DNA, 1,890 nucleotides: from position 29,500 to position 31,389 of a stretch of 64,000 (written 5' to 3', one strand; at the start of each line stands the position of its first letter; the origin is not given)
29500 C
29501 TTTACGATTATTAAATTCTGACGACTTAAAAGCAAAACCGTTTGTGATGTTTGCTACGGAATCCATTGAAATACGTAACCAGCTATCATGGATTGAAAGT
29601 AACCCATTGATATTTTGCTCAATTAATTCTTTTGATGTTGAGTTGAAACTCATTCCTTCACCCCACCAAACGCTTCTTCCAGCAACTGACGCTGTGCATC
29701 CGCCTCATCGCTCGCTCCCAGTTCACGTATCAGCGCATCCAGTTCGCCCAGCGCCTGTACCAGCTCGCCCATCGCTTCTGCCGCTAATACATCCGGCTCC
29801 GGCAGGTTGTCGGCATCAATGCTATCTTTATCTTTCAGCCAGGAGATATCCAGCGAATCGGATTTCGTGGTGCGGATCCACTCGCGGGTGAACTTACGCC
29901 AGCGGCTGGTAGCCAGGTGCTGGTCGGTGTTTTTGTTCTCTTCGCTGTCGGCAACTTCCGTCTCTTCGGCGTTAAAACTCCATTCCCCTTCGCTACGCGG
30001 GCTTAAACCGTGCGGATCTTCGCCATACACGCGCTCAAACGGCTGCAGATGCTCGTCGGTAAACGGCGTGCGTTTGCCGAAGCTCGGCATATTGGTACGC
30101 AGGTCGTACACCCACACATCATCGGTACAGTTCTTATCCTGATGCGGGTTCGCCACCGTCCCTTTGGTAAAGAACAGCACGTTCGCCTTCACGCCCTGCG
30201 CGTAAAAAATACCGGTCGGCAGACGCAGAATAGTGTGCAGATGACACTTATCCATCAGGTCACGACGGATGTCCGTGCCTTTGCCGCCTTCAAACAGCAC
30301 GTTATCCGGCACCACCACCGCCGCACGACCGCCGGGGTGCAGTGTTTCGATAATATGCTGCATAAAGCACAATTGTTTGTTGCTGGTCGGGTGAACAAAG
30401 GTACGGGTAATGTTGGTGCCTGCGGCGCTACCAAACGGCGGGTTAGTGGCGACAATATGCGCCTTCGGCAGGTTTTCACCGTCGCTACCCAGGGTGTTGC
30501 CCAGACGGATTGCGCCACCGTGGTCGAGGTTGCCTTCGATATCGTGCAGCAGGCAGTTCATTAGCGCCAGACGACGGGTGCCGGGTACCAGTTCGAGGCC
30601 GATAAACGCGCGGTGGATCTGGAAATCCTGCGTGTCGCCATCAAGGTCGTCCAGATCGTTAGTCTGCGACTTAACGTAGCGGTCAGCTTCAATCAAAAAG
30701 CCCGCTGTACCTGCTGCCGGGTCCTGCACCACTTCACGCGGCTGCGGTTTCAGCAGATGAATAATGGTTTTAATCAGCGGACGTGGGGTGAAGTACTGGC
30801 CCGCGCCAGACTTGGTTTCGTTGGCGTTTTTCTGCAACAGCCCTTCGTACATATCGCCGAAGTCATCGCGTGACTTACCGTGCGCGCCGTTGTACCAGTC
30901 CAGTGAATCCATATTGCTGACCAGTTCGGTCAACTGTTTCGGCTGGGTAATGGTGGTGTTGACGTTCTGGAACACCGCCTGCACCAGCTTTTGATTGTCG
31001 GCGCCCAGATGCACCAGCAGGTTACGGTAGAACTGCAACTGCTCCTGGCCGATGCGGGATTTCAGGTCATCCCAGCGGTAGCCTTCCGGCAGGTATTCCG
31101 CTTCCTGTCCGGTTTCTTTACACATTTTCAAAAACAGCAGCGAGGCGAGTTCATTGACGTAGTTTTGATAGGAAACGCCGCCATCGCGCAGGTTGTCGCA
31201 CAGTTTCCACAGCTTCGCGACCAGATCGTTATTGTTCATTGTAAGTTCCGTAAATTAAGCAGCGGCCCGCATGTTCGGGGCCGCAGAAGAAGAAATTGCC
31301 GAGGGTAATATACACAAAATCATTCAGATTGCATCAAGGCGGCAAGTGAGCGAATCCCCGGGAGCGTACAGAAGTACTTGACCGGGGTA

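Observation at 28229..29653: hsdS is a 474-aa allele with mosaic base composition, implying a recognition specificity different from EcoKI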

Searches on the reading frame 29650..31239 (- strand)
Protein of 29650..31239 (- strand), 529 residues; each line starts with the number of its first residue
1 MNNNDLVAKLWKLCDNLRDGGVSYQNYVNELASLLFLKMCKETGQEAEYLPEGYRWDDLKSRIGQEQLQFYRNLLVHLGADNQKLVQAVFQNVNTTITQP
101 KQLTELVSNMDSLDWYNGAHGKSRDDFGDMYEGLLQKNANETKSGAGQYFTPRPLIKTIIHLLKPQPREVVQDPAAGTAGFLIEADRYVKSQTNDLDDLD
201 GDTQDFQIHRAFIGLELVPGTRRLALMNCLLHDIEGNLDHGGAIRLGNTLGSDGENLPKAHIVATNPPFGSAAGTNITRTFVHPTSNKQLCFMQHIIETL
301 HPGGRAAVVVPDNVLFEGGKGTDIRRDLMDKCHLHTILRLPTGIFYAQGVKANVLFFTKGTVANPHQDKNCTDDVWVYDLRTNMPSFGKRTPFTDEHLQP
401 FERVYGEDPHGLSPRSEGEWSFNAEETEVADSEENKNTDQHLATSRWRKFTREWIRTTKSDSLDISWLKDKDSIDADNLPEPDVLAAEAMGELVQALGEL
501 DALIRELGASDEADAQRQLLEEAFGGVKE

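Call 6: search_protein_families(library=pfam, proteins=[window:29650-31239:-])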
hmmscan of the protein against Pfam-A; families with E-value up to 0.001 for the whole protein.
window:29650-31239:- (529 aa): 3 families
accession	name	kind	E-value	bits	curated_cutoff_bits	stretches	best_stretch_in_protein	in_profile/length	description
PF02384.22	N6_Mtase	-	2.7e-94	316.4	20.4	1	123-449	2-310/311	N-6 DNA Methylase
PF12161.14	HsdM_N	-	8.5e-09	36.6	24.5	1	6-108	1-133/135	HsdM N-terminal domain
PF07669.17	Eco57I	-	1.3e-05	25.8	25.3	1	259-340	74-165/171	Eco57I restriction-modification methylase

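Call 37: list_cluster_members(proteins=[window:29653-31239:-, window:31443-34952:-])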
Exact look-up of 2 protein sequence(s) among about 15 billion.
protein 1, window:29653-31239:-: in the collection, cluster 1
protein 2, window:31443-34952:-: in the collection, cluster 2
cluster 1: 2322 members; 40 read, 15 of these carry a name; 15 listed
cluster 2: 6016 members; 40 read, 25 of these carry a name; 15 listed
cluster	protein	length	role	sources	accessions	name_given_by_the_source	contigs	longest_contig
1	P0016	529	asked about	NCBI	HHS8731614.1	TPA: type I restriction-modification system methyltransferase [Escherichia coli]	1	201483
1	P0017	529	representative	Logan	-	-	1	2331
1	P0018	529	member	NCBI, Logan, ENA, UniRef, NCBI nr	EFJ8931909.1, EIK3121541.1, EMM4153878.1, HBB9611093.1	type I restriction-modification system methyltransferase [Escherichia coli] | type I restriction-modification system methyltransferase n=1 Tax=Escherichia coli ...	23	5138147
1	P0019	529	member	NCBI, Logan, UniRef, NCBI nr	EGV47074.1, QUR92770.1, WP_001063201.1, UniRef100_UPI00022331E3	type I restriction-modification system methyltransferase [Escherichia coli] | type I restriction-modification system methyltransferase n=1 Tax=Escherichia coli ...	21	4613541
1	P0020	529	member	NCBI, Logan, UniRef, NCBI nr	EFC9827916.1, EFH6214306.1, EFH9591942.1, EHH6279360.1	type I restriction-modification system methyltransferase [Escherichia coli] | type I restriction-modification system methyltransferase n=1 Tax=Escherichia coli ...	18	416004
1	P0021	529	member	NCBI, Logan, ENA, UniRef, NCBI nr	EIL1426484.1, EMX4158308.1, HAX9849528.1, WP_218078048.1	type I restriction-modification system methyltransferase [Escherichia coli] | type I restriction-modification system methyltransferase n=1 Tax=Escherichia coli ...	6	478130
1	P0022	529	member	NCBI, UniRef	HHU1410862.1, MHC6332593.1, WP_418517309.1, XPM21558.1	type I restriction-modification system methyltransferase [Escherichia coli] | type I restriction-modification system methyltransferase n=1 Tax=Escherichia coli ...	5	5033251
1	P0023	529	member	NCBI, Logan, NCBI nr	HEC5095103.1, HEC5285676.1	TPA: type I restriction-modification system methyltransferase [Escherichia coli] | type I restriction-modification system methyltransferase [Escherichia coli]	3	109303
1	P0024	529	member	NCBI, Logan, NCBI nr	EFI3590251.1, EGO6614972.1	type I restriction-modification system methyltransferase [Escherichia coli]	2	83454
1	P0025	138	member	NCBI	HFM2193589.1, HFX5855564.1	TPA: restriction endonuclease subunit S, partial [Escherichia coli]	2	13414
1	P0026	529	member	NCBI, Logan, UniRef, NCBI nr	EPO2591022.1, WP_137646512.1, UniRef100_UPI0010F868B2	type I restriction-modification system methyltransferase [Escherichia albertii] | type I restriction-modification system methyltransferase n=1 Tax=Escherichia albertii ...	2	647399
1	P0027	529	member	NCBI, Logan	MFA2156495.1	type I restriction-modification system methyltransferase [Escherichia coli]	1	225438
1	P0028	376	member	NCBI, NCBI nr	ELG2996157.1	N-6 DNA methylase, partial [Salmonella enterica subsp. enterica serovar Muenchen] | N-6 DNA methylase [Salmonella enterica subsp. enterica serovar Muenchen]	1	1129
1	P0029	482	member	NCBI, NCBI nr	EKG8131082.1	type I restriction-modification system methyltransferase, partial [Escherichia coli] | type I restriction-modification system methyltransferase [Escherichia coli]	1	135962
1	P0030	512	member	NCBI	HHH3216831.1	TPA: N-6 DNA methylase, partial [Morganella morganii]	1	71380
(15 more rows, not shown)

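Call 38: search_solved_structures(query=window:29653-31239:-, max_evalue=1e-10, show_alignments=4)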
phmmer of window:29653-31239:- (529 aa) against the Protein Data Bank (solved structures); distinct sequences matched with E-value up to 1e-10: 12.
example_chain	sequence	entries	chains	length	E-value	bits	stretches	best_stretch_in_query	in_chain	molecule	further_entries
2y7c_B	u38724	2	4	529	0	1194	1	1-529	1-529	TYPE I RESTRICTION ENZYME ECOKI M PROTEIN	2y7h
2ar0_A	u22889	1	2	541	0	1192.8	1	1-529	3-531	Type I restriction enzyme EcoKI M protein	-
2okc_A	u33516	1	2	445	8.1e-76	259.1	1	5-476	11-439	Type I restriction enzyme StySJI M protein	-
5ybb_A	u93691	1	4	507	9e-46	159.9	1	5-409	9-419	Type I restriction-modification system methyltransferase subunit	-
3ufb_A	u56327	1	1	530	2.2e-32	115.7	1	70-382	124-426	Type I restriction-modification system methyltransferase subunit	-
7eew_A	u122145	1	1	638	1e-30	110.3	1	81-406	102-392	Type I restriction-modification system methyltransferase subunit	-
7vru_A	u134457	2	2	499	1.1e-23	87.1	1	48-402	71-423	Site-specific DNA-methyltransferase (adenine-specific)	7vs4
3khk_A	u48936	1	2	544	3.6e-21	78.7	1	116-368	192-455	Type I restriction-modification system methylation subunit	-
7bst_D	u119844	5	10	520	4.2e-17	65.3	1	123-360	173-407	Type I restriction enzyme EcoR124II M protein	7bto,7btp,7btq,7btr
7vru_B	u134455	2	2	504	1.8e-14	56.7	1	49-355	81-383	Site-specific DNA-methyltransferase (adenine-specific)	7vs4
3lkd_A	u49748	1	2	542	7.9e-12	47.9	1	119-361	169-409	Type I restriction-modification system methyltransferase subunit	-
8w0p_A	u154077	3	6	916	6.2e-11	45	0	27-254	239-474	RM.BsaXI | site-specific DNA-methyltransferase (adenine-specific)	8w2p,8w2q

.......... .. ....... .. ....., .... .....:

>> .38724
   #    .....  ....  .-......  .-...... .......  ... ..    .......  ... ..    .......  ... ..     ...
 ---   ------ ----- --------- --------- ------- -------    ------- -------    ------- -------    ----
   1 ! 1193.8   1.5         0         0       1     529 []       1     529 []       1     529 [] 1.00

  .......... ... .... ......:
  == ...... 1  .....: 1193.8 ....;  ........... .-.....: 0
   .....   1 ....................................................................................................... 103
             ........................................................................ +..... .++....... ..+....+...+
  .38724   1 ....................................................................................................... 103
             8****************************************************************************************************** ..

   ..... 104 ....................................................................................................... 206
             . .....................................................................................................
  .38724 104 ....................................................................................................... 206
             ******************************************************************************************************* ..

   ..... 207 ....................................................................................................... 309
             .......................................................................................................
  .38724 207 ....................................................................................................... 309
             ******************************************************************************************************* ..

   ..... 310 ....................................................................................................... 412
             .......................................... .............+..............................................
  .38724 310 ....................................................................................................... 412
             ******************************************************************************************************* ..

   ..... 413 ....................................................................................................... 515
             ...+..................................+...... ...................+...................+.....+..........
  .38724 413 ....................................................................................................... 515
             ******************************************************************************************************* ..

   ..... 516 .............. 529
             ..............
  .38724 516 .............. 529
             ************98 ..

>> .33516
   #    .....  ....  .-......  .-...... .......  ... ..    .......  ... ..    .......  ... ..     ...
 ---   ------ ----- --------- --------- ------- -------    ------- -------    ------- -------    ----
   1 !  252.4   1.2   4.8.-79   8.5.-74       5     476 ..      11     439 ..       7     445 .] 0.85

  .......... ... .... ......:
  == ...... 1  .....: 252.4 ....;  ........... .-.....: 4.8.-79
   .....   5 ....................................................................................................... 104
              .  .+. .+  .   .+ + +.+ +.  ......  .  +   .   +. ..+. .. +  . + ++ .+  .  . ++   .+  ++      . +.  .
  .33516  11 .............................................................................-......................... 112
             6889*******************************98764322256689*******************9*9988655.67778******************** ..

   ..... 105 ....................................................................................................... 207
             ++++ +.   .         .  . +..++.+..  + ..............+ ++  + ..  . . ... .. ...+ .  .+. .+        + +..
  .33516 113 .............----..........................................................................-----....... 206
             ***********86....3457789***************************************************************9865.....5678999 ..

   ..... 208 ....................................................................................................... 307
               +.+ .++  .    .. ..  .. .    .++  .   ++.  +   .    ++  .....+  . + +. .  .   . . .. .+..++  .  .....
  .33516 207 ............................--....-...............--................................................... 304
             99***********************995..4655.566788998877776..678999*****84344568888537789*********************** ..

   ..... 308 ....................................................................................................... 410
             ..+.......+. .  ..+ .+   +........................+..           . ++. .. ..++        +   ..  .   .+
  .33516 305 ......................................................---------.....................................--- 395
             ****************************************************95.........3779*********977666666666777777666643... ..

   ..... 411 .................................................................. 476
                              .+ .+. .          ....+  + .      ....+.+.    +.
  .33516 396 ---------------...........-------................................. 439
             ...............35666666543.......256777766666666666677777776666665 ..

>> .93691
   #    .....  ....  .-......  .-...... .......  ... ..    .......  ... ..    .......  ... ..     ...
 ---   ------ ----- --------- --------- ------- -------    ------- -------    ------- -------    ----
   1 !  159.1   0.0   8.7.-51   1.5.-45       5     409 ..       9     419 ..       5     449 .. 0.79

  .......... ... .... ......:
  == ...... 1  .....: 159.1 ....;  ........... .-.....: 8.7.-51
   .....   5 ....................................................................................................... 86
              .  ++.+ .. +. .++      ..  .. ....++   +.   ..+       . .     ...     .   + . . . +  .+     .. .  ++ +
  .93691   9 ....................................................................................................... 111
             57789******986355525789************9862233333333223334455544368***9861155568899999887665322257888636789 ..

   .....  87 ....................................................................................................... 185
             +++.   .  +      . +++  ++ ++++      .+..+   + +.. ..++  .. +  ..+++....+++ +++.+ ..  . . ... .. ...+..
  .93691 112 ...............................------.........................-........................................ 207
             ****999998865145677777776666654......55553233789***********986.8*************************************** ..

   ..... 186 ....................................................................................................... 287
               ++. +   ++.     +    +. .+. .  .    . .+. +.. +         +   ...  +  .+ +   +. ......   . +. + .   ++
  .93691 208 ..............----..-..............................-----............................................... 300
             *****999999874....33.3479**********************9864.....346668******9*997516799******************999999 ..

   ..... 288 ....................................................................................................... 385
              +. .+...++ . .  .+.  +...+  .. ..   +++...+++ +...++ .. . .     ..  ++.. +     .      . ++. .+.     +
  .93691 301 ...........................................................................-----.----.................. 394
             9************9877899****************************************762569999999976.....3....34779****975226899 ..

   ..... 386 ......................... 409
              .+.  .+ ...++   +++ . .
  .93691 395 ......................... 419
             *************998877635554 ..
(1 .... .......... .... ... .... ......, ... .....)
